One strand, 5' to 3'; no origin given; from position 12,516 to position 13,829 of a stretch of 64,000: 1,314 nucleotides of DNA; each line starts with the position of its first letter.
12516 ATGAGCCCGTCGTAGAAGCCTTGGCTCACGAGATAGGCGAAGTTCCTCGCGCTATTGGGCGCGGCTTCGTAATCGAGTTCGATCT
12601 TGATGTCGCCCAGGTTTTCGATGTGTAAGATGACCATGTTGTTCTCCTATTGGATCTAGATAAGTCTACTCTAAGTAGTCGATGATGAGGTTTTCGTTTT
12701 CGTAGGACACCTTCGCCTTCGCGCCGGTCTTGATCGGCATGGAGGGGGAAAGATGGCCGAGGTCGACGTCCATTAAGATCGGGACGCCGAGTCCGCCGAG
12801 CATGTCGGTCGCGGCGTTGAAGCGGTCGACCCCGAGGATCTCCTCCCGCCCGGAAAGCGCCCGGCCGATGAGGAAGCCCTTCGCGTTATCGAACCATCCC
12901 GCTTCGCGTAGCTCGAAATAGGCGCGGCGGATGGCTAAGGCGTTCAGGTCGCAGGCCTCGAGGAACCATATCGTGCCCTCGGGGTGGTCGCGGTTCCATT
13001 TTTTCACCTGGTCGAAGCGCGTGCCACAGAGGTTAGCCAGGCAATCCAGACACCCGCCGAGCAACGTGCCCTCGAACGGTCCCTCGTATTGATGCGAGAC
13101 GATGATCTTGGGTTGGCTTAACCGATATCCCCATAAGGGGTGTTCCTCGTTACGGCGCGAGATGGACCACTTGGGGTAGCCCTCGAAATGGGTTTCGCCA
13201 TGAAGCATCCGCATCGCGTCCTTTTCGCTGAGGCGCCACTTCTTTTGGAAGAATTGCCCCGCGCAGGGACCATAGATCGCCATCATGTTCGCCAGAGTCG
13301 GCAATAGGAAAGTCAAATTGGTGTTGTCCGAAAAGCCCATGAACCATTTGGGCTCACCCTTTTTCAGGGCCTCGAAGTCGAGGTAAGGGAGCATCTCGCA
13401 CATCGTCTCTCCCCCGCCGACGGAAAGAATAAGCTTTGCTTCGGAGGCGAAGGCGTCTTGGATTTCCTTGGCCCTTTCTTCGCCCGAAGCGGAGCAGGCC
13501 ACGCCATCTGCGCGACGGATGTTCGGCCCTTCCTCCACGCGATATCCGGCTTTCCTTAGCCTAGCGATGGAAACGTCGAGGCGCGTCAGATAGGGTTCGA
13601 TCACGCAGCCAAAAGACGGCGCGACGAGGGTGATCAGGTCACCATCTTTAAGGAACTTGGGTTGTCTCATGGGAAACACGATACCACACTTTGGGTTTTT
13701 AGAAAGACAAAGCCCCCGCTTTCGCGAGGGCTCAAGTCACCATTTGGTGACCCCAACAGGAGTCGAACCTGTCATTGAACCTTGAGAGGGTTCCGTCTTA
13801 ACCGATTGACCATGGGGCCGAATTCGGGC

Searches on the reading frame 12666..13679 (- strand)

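Call 63: search_protein_families(library=pfam, proteins=[window:12666-13679:-], max_evalue=0.0001)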
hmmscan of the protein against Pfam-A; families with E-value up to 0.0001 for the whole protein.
window:12666-13679:- (337 aa): 2 families
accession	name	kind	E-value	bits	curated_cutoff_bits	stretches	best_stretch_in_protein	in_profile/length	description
PF02016.21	Peptidase_S66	-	1.9e-27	96.3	25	1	16-137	1-121/121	LD-carboxypeptidase N-terminal domain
PF17676.7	Peptidase_S66C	-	9.9e-22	78.2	23.7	1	203-324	1-120/120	LD-carboxypeptidase C-terminal domain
